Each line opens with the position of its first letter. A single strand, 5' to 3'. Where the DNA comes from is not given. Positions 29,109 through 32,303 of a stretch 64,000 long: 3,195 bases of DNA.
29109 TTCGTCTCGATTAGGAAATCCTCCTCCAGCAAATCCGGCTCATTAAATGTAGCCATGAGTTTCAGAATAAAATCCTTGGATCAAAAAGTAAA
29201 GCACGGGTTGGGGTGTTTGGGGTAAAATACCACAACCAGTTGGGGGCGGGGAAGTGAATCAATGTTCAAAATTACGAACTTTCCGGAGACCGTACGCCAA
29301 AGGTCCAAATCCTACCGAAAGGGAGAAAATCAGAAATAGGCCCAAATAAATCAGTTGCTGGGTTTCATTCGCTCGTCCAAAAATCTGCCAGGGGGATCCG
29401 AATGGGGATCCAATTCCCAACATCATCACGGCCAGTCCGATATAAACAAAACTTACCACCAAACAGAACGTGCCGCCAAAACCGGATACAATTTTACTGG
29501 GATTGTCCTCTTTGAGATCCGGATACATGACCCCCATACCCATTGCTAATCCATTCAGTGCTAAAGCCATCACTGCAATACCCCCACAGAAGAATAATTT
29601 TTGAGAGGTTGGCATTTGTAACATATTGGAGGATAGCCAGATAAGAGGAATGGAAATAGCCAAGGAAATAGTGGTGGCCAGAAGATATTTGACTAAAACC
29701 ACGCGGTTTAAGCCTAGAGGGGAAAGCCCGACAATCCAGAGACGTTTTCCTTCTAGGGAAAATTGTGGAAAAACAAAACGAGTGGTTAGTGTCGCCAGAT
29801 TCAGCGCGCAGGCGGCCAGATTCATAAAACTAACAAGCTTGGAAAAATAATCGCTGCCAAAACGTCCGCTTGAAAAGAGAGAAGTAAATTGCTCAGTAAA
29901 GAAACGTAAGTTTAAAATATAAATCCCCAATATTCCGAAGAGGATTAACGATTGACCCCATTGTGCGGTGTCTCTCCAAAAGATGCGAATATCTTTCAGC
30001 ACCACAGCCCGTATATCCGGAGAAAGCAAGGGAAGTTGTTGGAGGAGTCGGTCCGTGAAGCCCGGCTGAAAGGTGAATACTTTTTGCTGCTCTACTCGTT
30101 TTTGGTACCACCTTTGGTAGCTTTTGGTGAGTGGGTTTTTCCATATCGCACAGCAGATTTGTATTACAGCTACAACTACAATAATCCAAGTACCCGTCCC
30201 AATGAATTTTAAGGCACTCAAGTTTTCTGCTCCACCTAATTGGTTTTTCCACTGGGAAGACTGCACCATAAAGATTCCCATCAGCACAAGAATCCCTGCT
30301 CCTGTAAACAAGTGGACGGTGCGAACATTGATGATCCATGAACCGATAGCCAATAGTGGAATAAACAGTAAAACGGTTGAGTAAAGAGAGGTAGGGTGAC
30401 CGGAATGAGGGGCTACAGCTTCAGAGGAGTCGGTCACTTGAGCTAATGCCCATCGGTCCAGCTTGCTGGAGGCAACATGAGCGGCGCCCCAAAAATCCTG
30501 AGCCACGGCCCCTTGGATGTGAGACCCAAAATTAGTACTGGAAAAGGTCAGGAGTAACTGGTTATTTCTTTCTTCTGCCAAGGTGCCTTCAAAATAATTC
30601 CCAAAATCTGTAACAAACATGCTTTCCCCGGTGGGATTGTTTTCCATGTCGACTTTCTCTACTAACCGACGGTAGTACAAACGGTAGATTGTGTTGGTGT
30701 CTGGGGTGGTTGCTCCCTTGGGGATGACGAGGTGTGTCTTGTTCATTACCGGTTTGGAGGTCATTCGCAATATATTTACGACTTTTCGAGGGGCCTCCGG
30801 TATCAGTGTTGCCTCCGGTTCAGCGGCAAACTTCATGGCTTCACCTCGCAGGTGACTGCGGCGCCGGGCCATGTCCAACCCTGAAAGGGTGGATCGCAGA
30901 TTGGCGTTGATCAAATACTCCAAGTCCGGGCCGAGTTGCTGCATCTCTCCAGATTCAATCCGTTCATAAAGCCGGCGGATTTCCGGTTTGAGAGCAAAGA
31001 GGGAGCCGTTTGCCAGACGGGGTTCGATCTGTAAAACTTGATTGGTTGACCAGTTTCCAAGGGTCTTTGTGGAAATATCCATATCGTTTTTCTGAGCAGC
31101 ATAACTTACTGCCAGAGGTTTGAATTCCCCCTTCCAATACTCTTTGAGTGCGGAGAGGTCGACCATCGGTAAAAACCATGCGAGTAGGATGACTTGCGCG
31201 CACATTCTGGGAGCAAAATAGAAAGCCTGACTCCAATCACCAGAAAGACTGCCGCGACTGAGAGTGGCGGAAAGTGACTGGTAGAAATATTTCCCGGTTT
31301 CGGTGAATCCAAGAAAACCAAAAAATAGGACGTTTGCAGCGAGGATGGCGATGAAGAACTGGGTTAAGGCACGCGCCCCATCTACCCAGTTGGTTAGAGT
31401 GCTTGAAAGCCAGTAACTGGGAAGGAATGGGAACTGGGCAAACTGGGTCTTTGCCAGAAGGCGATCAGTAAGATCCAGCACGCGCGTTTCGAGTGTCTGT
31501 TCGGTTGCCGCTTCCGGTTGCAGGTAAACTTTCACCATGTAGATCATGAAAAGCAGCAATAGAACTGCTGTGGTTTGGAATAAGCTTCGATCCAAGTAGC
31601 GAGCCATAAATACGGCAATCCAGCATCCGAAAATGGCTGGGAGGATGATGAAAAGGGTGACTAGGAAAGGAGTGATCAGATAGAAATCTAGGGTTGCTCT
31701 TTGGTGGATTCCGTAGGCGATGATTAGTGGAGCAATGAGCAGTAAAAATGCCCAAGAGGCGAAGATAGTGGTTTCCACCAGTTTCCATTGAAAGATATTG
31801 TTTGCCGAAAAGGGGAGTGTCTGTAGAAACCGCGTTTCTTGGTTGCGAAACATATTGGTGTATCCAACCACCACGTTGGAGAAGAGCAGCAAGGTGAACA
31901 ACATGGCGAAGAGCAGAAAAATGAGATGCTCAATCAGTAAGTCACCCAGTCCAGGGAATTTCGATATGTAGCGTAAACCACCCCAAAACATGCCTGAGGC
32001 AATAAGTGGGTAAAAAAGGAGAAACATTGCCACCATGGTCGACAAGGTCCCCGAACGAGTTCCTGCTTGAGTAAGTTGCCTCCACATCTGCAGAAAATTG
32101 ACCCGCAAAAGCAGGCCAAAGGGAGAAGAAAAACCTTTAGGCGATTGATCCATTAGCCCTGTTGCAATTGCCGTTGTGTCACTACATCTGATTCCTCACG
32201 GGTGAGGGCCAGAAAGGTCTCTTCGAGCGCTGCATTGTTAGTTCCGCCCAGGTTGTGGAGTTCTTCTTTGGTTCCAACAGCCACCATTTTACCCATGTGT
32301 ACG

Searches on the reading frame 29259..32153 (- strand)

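Call 66: search_protein_families(library=pfam, proteins=[window:29259-32153:-], max_evalue=0.00001)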
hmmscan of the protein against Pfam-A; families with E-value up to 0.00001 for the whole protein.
window:29259-32153:- (964 aa): 1 family
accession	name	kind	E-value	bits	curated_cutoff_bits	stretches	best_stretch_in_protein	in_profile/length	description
PF16949.11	ABC_tran_2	-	6.9e-150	500.9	25.7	2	676-963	266-541/542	Putative ATP-binding cassette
